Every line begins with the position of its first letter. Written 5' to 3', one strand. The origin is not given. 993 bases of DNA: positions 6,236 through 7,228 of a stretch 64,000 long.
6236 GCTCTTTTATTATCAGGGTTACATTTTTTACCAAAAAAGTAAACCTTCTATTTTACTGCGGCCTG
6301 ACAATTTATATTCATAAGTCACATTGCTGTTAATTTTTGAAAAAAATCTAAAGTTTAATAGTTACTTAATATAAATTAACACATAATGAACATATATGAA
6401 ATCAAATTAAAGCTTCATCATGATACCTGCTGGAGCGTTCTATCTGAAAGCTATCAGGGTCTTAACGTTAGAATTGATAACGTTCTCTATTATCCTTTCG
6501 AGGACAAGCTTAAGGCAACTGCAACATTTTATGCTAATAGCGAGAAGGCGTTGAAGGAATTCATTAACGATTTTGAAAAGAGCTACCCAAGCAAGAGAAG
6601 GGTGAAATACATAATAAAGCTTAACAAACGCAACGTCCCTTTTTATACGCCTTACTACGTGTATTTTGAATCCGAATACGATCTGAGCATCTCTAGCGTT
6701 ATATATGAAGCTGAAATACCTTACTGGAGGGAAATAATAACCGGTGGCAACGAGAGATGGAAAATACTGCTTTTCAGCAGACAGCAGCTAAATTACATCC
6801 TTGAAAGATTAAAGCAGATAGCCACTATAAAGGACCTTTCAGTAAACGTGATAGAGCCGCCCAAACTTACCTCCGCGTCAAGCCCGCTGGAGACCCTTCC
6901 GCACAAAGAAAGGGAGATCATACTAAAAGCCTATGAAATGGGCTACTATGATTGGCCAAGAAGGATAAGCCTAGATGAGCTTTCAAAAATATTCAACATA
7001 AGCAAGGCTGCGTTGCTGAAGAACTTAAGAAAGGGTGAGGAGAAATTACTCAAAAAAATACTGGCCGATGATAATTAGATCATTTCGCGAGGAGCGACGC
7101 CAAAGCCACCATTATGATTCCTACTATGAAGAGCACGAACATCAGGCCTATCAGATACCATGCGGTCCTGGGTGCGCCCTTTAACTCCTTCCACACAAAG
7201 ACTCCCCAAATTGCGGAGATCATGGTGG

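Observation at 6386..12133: Identical 16-bp palindrome at fixed spacing defines a catabolic regulon with a Bat-like activator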

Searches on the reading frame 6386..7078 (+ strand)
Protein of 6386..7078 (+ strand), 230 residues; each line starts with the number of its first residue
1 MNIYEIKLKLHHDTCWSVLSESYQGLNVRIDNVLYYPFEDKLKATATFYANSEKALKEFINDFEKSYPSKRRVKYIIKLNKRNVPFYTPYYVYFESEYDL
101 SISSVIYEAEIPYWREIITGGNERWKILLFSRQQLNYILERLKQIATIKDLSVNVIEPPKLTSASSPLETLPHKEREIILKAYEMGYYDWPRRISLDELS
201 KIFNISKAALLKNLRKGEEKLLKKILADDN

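Call 6: search_protein_families(library=pfam, proteins=[window:6386-7078:+], max_evalue=0.01)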
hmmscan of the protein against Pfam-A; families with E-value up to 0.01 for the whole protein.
window:6386-7078:+ (230 aa): 1 family
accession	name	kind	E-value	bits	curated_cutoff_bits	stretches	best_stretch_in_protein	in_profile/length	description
PF04967.18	HTH_10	-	6.1e-19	68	23.1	1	173-223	3-53/53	HTH DNA binding domain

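Call 22: find_homologous_proteins(query=window:6386-7078:+)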
Query window:6386-7078:+ (230 aa): 6 proteins with E <= 0.001 among 423 candidates.
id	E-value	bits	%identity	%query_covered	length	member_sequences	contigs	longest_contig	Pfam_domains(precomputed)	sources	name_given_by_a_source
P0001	1.3e-146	504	100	100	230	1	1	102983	PF04967.19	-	-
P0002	1.7e-88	314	69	94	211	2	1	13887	PF04967.19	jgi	jgi:predicted DNA binding protein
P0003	1.8e-88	314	65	100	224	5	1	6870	PF04967.19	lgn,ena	-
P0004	1.2e-85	305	62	100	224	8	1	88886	PF04967.19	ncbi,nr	ncbi:MAG: hypothetical protein GU362_07415 [Thaumarchaeota archaeon]|nr:hypothetical protein [Nitros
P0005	9.7e-84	299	60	100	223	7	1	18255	PF04967.19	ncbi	ncbi:MAG: helix-turn-helix domain-containing protein [Nitrososphaeria archaeon]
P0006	3.2e-83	297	61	100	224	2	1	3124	PF04967.19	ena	-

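Call 23: find_encoding_contigs(protein=P0002, flank=10000, max_places=3)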
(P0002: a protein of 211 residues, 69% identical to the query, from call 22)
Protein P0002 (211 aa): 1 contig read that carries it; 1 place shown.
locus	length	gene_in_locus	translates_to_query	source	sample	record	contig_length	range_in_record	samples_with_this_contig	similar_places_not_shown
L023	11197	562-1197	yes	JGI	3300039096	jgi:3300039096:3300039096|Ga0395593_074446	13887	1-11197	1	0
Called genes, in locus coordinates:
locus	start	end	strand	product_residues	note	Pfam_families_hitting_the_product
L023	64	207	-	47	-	-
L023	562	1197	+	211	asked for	PF04967:HTH_10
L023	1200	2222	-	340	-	PF06800:Sugar_transport, PF07857:TMEM144 (weak), PF07168:Ureide_permease (weak)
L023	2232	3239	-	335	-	PF00296:Bac_luciferase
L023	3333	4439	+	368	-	PF01321:Creatinase_N, PF00557:Peptidase_M24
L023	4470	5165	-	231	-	PF04199:Cyclase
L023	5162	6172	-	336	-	PF00670:AdoHcyase_NAD, PF02826:2-Hacid_dh_C, PF07991:KARI_N, PF03446:NAD_binding_2, PF03807:F420_oxidored (weak), PF01450:KARI_C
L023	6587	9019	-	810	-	PF02463:SMC_N, PF13175:AAA_15, PF13304:AAA_21 (faint), PF13476:AAA_23 (faint), PF13555:AAA_29, PF02463:SMC_N, PF13558:SbcC_Walker_B (faint)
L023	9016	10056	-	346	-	PF00149:Metallophos (weak)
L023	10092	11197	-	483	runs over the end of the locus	PF01580:FtsK_SpoIIIE (faint), PF00005:ABC_tran (weak), PF01935:DUF87, PF05872:HerA_C (faint), PF10412:TrwB_AAD_bind (faint)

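Call 24: find_encoding_contigs(protein=P0003, flank=10000, max_places=3)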
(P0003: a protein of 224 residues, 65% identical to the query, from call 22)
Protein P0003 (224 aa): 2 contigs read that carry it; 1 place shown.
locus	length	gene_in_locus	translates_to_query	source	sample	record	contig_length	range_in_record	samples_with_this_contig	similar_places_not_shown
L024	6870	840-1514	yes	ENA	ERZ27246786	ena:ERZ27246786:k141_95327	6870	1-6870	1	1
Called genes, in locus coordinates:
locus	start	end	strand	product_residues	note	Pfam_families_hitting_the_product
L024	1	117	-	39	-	?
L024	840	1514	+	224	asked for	PF04967:HTH_10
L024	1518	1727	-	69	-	PF06800:Sugar_transport (weak), PF07857:TMEM144 (weak)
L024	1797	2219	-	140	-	-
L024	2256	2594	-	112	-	-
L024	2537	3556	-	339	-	PF00296:Bac_luciferase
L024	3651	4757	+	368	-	PF01321:Creatinase_N, PF00557:Peptidase_M24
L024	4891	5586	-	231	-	PF04199:Cyclase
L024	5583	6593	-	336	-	PF00670:AdoHcyase_NAD (weak), PF02826:2-Hacid_dh_C, PF07991:KARI_N, PF03446:NAD_binding_2, PF03807:F420_oxidored, PF01450:KARI_C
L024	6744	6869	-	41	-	?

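Call 25: find_encoding_contigs(protein=P0006, flank=10000, max_places=3)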
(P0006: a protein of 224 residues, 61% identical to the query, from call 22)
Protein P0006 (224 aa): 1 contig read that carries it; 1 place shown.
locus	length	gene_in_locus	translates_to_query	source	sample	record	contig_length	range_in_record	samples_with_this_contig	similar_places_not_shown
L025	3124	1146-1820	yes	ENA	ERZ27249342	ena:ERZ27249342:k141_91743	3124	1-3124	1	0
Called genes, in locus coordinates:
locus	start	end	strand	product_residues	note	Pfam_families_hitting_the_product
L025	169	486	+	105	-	-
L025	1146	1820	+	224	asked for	PF04967:HTH_10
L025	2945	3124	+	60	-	?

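Call 27: search_protein_families(library=ncbifam, proteins=[window:6386-7078:+, L023:5162-6172:-], max_evalue=0.001)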
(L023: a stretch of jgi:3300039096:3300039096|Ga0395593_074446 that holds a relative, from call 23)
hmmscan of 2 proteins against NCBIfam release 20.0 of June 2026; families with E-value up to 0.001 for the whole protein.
window:6386-7078:+ (230 aa): 1 family
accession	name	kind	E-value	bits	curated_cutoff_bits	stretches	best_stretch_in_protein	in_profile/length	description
TIGR02937.1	sigma70-ECF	superfamily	0.00049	19.8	42.9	1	168-224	115-164/165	sigma-70 family RNA polymerase sigma factor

L023:5162-6172:- (336 aa): 9 families
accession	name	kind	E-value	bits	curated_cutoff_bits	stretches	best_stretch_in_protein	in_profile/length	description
NF004017.0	PRK05479.1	equivalog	6e-77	258.6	336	1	16-330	11-323/337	ketol-acid reductoisomerase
TIGR00465.1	ilvC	equivalog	4.1e-74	249.4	226.15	1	20-333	1-311/314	ketol-acid reductoisomerase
NF009940.0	PRK13403.1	equivalog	3.8e-57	193.6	406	1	18-330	12-321/335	ketol-acid reductoisomerase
NF003557.0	PRK05225.1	equivalog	9.8e-28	96.9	713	1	13-305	28-323/491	ketol-acid reductoisomerase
NF004005.0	PRK05476.2-3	equivalog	5.6e-11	41.9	275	1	20-116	206-299/418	adenosylhomocysteinase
TIGR00936.1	ahcY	equivalog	2.5e-10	39.7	497.6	1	20-83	203-266/416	adenosylhomocysteinase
NF004009.0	PRK05476.3-2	equivalog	1e-06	27.9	485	1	8-81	257-330/487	adenosylhomocysteinase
NF006374.0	PRK08605.1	subfamily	2.4e-05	23.6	356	1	18-109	142-233/332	D-lactate dehydrogenase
NF043037.1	ThreonDh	equivalog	0.00019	21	350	1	22-112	2-96/297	L-threonate dehydrogenase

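Call 31: search_solved_structures(query=A1, max_evalue=1)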
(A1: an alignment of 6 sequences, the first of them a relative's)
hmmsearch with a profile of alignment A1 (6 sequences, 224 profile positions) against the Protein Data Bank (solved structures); distinct sequences matched with E-value up to 1: 2.
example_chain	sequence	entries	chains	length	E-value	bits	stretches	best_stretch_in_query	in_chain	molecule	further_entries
7e24_A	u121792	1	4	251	0.37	14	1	105-205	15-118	Oxidoreductase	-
9jdq_A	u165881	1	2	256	0.49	13.6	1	105-205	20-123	Oxidoreductase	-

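Call 43: search_protein_representatives(alignment_id=A1)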
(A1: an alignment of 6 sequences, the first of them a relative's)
Query: 6 sequences, 224 profile positions. Proteins with E-value up to 0.001 (for the whole library): 1174; up to 1e-10: 78; up to 1e-30: 4. The best 150 are listed.
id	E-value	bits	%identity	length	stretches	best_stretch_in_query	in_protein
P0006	3.8e-130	449.0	-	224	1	1-224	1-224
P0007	7.8e-57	209.2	-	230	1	1-222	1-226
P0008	7.6e-51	189.6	-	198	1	26-220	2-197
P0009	8.6e-39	150.2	-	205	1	20-220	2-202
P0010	1.2e-27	113.8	-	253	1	3-218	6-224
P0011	1.7e-23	100.1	-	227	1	1-221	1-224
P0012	1.9e-23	100.0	-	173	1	2-158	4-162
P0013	8.6e-23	97.8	-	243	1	6-220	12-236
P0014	5.8e-22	95.1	-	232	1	5-220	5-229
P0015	2.8e-20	89.6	-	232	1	1-221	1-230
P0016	3.1e-19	86.2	-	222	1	6-221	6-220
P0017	7.4e-19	85.0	-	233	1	6-219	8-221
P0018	2.1e-18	83.5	-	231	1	7-219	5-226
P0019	1.6e-17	80.6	-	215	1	6-222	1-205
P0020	2.1e-17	80.2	-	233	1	9-220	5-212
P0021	3.9e-16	76.1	-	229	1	2-220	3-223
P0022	1.1e-15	74.6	-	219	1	3-221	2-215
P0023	1.3e-15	74.4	-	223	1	3-223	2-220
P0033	4.0e-14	69.5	-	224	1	3-222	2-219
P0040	1.5e-13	67.6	-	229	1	2-218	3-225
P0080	7.7e-11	58.8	-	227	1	5-220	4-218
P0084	1.2e-10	58.1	-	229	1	5-218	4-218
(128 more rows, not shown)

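Call 46: search_protein_families(library=pfam, alignment_id=A2, max_evalue=0.01)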
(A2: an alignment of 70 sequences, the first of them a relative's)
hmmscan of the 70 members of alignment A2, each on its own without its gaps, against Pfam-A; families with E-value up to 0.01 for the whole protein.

A. member 1, P0001 (230 aa): 1 family
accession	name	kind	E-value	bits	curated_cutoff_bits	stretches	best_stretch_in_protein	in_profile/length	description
PF04967.18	HTH_10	-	6.1e-19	68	23.1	1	173-223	3-53/53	HTH DNA binding domain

B. families by the number of members that match (of 70 scanned): 42 families (the first 25 are shown)
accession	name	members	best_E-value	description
PF04967.18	HTH_10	70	2.5e-23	HTH DNA binding domain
PF04545.22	Sigma70_r4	19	7.2e-07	Sigma-70, region 4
PF13412.12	HTH_24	15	4.1e-07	Winged helix-turn-helix DNA-binding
PF08281.18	Sigma70_r4_2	14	2.8e-05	Sigma-70, region 4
PF00196.25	GerE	6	2.7e-06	Bacterial regulatory proteins, luxR family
PF01022.26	HTH_5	6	1.2e-05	Bacterial regulatory protein, arsR family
PF09339.16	HTH_IclR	5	0.00012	IclR helix-turn-helix domain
PF14493.12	HTH_40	4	0.0014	Helix-turn-helix domain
PF24280.2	HVO_A0563_N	3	7.2e-13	HVO_A0563, N-terminal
PF12840.13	HTH_20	3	0.0004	Helix-turn-helix domain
PF08279.18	HTH_11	3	0.00045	HTH domain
PF01047.28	MarR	3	0.0029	MarR family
PF12728.13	HTH_17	2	0.00022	Helix-turn-helix domain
PF13730.12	HTH_36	2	0.00034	Helix-turn-helix domain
PF13404.12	HTH_AsnC-type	2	0.00063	AsnC-type helix-turn-helix domain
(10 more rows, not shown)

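Call 49: find_encoding_contigs(protein=P0007, flank=10000, max_places=3)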
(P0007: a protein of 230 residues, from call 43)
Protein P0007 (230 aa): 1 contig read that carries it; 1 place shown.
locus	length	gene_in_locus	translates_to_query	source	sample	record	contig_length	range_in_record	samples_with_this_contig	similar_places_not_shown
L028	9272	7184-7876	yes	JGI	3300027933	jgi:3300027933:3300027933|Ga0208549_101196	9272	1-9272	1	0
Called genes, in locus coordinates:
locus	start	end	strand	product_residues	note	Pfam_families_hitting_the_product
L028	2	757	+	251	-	?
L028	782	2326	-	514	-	PF01266:DAO (weak), PF01593:Amino_oxidase, PF01946:Thi4, PF12831:FAD_oxidored (faint), PF13450:NAD_binding_8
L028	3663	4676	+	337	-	PF02826:2-Hacid_dh_C, PF00670:AdoHcyase_NAD (weak), PF07991:KARI_N, PF03446:NAD_binding_2 (weak), PF03807:F420_oxidored, PF01450:KARI_C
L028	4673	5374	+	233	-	PF04199:Cyclase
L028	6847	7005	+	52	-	-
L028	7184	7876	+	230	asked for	PF04967:HTH_10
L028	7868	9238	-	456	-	PF00083:Sugar_tr, PF07690:MFS_1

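Call 50: predict_structure(alignment_id=A2)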
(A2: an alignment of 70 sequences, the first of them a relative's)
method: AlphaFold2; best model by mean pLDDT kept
length: 230 residues; sequences in the alignment: 70
mean_pLDDT: 93.5   pTM: 0.75
mean pLDDT of the five models: 93.5, 93.5, 93.4, 92.8, 92.6
residues with pLDDT >= 90: 196; 70-90: 26; 50-70: 8; < 50: 0
segments of 3 or more residues with pLDDT < 50: none
pLDDT, mean of each block of 10 residues (from residue 1): 95 94 96 97 97 96 90 96 82 96 96 95 97 97 97 91 72 95 97 98 98 97 81
secondary structure, 60 per line:
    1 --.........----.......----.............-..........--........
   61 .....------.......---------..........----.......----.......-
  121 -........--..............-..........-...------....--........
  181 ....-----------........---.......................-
elements in order: E3-11 H16-22 E27-36 E41-50 H53-65 E72-78 E88-97 H102-108 E113-119 E122-129 H132-145 E147-156 H167-170 H173-184 H196-203 H207-229

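Call 56: find_encoding_contigs(protein=P0008, flank=10000, max_places=3)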
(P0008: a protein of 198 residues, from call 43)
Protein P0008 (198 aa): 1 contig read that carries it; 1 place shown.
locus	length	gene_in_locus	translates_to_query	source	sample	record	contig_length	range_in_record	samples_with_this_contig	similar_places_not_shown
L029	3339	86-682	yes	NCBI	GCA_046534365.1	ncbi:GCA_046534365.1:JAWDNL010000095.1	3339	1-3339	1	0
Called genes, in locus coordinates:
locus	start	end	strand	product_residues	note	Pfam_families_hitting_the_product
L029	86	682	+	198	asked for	PF04967:HTH_10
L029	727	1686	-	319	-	PF02653:BPD_transp_2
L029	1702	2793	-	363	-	PF13407:Peripla_BP_4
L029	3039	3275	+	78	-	PF05598:DUF772 (weak)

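Call 57: find_encoding_contigs(protein=P0009, flank=10000, max_places=3)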
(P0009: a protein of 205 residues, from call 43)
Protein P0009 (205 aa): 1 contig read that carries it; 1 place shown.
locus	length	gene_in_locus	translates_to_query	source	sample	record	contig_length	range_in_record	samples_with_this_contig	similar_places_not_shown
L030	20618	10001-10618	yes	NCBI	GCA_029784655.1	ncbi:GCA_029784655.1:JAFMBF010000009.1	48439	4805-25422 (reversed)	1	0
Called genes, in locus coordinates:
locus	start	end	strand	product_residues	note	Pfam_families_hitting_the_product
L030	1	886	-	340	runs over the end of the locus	PF00752:XPG_N, PF00867:XPG_I, PF01367:5_3_exonuc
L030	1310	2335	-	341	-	-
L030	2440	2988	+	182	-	PF00857:Isochorismatase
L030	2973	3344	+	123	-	-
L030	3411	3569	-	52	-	-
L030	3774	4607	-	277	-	PF13601:HTH_34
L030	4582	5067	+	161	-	PF00005:ABC_tran, PF13304:AAA_21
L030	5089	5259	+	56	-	-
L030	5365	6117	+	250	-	PF12679:ABC2_membrane_2, PF12730:ABC2_membrane_4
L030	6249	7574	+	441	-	PF00083:Sugar_tr, PF07690:MFS_1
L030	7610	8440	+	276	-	PF00753:Lactamase_B, PF23023:Anti-Pycsar_Apyc1 (weak), PF12706:Lactamase_B_2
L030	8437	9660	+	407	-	PF13660:DUF4147, PF05161:MOFRL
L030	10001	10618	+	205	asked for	PF04967:HTH_10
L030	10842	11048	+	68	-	-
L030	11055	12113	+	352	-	PF07005:SBD_N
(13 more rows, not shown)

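Call 58: fold_search(model_id=the predicted structure, library=pdb)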
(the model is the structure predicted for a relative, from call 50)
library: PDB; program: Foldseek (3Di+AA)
matches with E <= 10: 1592; with E <= 0.001: 1
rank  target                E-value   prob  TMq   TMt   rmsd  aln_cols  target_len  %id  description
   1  5m86_A                1.5e-04  1.00  0.43  0.33   4.5       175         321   11  Crystal Structure of the Thermoplasma acidophilum Protein Ta1207 (released 2017-06-14)
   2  6l7v                  2.7e-03  0.47  0.18  0.22  15.9       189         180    8  Crystal structure of Cet1 from Trypanosoma cruzi in complex with tripolyphosphate, manganese and iodide ions. (released 2020-06-03)
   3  2f1f_B                6.1e-03  0.89  0.20  0.29  15.8       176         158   10  Crystal structure of the regulatory subunit of acetohydroxyacid synthase isozyme III from E. coli (released 2006-01-24)
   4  2f1f_A                6.9e-03  0.60  0.20  0.28  20.4       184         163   10  Crystal structure of the regulatory subunit of acetohydroxyacid synthase isozyme III from E. coli (released 2006-01-24)
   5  8c00_d                1.2e-02  0.96  0.24  0.39  14.2       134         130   11  Enp1TAP-S21_A population of yeast small ribosomal subunit precursors depleted of rpS21/eS21 (released 2022-12-28)
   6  7olc_SY               1.2e-02  0.91  0.23  0.38  16.8       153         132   12  Thermophilic eukaryotic 80S ribosome at idle POST state (released 2022-01-26)
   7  7pzy_Z                1.4e-02  0.96  0.23  0.38  13.7       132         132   11  Structure of the vacant Candida albicans 80S ribosome (released 2022-05-18)
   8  8c3a_a                1.6e-02  0.95  0.23  0.38  13.7       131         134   12  Crystal structure of ailanthone bound to the Candida albicans 80S ribosome (released 2024-01-10)
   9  8csp_E                1.7e-02  0.54  0.16  0.30  13.7       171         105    9  Human mitochondrial small subunit assembly intermediate (State A) (released 2022-12-14)
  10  2bvz                  1.8e-02  0.77  0.18  0.38  13.9       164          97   12  Mutant of the Ribosomal Protein S6 (released 2005-10-26)
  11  7pnt_E                1.9e-02  0.38  0.16  0.28  14.8       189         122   12  Assembly intermediate of mouse mitochondrial ribosome small subunit without mS37 in complex with RbfA and Tfb1m (released 2022-06-15)
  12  4wjb_D                1.9e-02  0.23  0.15  0.09  19.2       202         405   11  X-ray crystal structure of a putative amidohydrolase/peptidase from Burkholderia cenocepacia (released 2014-10-08)
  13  5mrc_FF               2.0e-02  0.72  0.21  0.34  13.9       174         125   11  Structure of the yeast mitochondrial ribosome - Class A (released 2017-02-15)
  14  8k2c_SY               2.1e-02  0.87  0.23  0.39  16.3       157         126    6  Cryo-EM structure of the human 80S ribosome with Tigecycline (released 2024-07-10)
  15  3i4h                  2.1e-02  0.47  0.21  0.21  15.2       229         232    7  Crystal structure of Cas6 in Pyrococcus furiosus (released 2009-09-22)
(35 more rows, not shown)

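Call 68: list_cluster_members(proteins=[P0021, P0022, P0023, P0033, P0040, P0080, P0084, P0010, P0011, P0016])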
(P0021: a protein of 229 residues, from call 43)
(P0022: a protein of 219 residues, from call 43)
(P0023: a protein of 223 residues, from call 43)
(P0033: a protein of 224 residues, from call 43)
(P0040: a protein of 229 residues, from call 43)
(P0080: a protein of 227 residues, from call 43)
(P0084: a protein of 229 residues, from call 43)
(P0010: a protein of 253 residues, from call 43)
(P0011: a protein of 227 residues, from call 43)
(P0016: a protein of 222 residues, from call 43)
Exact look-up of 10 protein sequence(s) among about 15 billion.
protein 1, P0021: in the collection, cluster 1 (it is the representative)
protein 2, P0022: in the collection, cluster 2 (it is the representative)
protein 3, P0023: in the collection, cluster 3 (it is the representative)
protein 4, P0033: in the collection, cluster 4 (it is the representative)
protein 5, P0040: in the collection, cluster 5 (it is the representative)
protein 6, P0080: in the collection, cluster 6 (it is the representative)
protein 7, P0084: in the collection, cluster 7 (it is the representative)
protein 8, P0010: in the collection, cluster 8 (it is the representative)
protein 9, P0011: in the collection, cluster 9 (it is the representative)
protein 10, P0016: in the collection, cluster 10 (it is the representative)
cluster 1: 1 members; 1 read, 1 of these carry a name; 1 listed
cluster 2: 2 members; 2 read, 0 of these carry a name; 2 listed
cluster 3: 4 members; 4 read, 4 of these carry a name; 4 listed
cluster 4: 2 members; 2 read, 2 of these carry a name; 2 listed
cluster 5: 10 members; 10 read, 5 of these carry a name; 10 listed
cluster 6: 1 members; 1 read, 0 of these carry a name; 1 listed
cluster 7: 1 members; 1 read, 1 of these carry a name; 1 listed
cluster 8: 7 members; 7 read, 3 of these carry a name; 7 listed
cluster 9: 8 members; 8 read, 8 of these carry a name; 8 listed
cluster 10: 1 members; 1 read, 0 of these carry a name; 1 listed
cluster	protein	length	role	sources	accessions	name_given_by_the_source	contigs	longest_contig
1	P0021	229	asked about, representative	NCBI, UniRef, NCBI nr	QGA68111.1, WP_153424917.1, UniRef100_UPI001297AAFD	helix-turn-helix domain-containing protein [Sulfolobus sp. E11-6] | helix-turn-helix domain-containing protein n=1 Tax=Sulfolobus sp. E11-6 TaxID=2663020 ...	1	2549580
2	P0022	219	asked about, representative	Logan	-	-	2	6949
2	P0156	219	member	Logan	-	-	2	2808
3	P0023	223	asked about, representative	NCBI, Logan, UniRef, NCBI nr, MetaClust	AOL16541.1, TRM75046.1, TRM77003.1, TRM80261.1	hypothetical protein BFU36_07335 [Sulfolobus sp. A20] | helix-turn-helix domain-containing protein n=1 Tax=Saccharolobus sp. A20 TaxID=1891280 ... | helix-turn-helix domain-containing protein [Sulfolobus sp. A20]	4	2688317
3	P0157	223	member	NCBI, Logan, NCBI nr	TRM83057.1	hypothetical protein DJ531_07110 [Sulfolobus sp. A20-N-F6]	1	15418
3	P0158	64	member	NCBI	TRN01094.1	hypothetical protein DJ530_06435, partial [Sulfolobus sp. E1]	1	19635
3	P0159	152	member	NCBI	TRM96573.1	hypothetical protein DJ530_12705, partial [Sulfolobus sp. E1]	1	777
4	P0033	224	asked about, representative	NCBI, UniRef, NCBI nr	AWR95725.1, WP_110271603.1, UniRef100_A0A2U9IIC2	helix-turn-helix domain-containing protein [Acidianus brierleyi] | HTH bat-type domain-containing protein n=1 Tax=Acidianus brierleyi TaxID=41673 ...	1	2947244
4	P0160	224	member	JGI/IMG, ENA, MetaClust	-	\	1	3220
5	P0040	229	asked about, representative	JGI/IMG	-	Predicted DNA binding protein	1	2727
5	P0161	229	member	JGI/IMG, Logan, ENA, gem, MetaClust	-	\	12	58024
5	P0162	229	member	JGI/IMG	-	predicted DNA binding protein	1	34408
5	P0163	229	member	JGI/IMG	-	predicted DNA binding protein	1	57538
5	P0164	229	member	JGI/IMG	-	Predicted DNA binding protein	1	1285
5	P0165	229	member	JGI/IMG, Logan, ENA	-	-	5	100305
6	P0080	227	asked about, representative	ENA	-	-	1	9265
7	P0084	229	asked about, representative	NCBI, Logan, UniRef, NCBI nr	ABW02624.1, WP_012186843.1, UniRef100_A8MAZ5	helix-turn-helix domain-containing protein [Caldivirga maquilingensis] | Bacterio-opsin activator HTH domain protein n=1 Tax=Caldivirga maquilingensis (strain ...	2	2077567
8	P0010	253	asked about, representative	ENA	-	-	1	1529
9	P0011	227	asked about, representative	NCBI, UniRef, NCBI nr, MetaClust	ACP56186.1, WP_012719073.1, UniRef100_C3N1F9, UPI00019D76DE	helix-turn-helix domain-containing protein [Saccharolobus islandicus] | Bacterio-opsin activator HTH domain protein n=1 Tax=Saccharolobus islandicus (strain ... | helix-turn-helix domain-containing protein [Sulfolobus islandicus]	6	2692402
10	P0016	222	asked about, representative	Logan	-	-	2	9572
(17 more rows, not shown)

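Call 69: find_encoding_contigs(protein=P0011, flank=10000, max_places=2)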
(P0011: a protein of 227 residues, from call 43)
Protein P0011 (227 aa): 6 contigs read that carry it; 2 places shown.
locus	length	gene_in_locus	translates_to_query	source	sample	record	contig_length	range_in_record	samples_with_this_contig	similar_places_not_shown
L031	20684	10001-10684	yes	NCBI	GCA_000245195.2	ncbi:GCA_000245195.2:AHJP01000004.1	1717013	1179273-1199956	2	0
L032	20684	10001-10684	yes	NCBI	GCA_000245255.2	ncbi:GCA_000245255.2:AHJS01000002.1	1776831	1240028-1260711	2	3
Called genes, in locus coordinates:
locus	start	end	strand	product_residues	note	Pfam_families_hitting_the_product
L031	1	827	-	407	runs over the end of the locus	PF01966:HD, PF19276:HD_assoc_2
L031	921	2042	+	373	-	PF02746:MR_MLE_N, PF13378:MR_MLE_C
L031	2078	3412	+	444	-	-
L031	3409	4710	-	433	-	PF00083:Sugar_tr, PF07690:MFS_1, PF00083:Sugar_tr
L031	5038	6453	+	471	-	PF00083:Sugar_tr, PF07690:MFS_1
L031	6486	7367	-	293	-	PF01557:FAA_hydrolase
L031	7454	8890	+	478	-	PF00171:Aldedh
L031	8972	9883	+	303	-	PF12146:Hydrolase_4, PF00561:Abhydrolase_1, PF12697:Abhydrolase_6, PF00326:Peptidase_S9 (faint)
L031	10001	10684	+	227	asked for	PF04967:HTH_10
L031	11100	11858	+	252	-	PF00106:adh_short, PF08659:KR, PF13561:adh_short_C2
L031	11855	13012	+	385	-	PF22691:Thiolase_C_1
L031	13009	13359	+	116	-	PF12172:zf-ChsH2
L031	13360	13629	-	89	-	-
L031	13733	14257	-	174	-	PF06197:DUF998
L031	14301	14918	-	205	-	PF13578:Methyltransf_24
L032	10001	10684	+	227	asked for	PF04967:HTH_10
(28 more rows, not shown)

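Call 71: find_homologous_proteins(query=P0011)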
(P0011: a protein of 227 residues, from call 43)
Query P0011 (227 aa): 17 proteins with E <= 0.001 among 264 candidates.
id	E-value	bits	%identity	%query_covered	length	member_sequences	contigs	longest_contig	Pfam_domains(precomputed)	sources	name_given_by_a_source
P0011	3.6e-142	489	100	100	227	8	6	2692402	PF04967.19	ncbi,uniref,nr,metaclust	ncbi:helix-turn-helix domain-containing protein [Saccharolobus islandicus]|uniref:Bacterio-opsin act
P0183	1.1e-120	419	83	100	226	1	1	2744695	PF04967.19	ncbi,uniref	ncbi:helix-turn-helix domain-containing protein [Sulfolobus tengchongensis]|uniref:Helix-turn-helix 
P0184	7.7e-107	374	74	100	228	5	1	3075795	PF04967.19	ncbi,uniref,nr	ncbi:helix-turn-helix domain-containing protein [Saccharolobus caldissimus]|uniref:HTH bat-type doma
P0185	1.5e-98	347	71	97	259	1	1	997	PF04967.19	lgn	-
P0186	5.1e-97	342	67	99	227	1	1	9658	PF04967.19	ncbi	ncbi:MAG: helix-turn-helix domain-containing protein [Saccharolobus sp.]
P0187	4.5e-96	338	66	99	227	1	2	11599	PF04967.19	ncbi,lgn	ncbi:MAG: helix-turn-helix domain-containing protein [Saccharolobus sp.]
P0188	4.8e-96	338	66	99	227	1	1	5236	PF04967.19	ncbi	ncbi:MAG: helix-turn-helix domain-containing protein [Saccharolobus sp.]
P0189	6.3e-96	338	65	99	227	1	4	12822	PF04967.19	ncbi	ncbi:MAG: helix-turn-helix domain-containing protein [Saccharolobus sp.]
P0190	9.7e-96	337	65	99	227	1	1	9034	PF04967.19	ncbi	ncbi:MAG: helix-turn-helix domain-containing protein [Saccharolobus sp.]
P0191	2.7e-95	336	65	99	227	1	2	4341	PF04967.19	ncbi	ncbi:MAG: helix-turn-helix domain-containing protein [Saccharolobus sp.]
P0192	1.0e-94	334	65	98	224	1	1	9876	PF04967.19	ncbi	ncbi:MAG: helix-turn-helix domain-containing protein [Saccharolobus sp.]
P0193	1.8e-92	327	99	68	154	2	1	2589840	-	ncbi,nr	nr:hypothetical protein [Sulfolobus islandicus]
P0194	6.1e-87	309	64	93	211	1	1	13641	PF04967.19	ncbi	ncbi:MAG: helix-turn-helix domain-containing protein [Saccharolobus sp.]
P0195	4.3e-83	296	54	100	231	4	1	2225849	PF04967.19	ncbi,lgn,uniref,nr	ncbi:helix-turn-helix domain-containing protein [Sulfolobus acidocaldarius]|uniref:helix-turn-helix 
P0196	1.4e-80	288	54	96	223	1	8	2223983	PF04967.19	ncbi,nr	ncbi:helix-turn-helix domain-containing protein [Sulfolobus acidocaldarius]|nr:helix-turn-helix doma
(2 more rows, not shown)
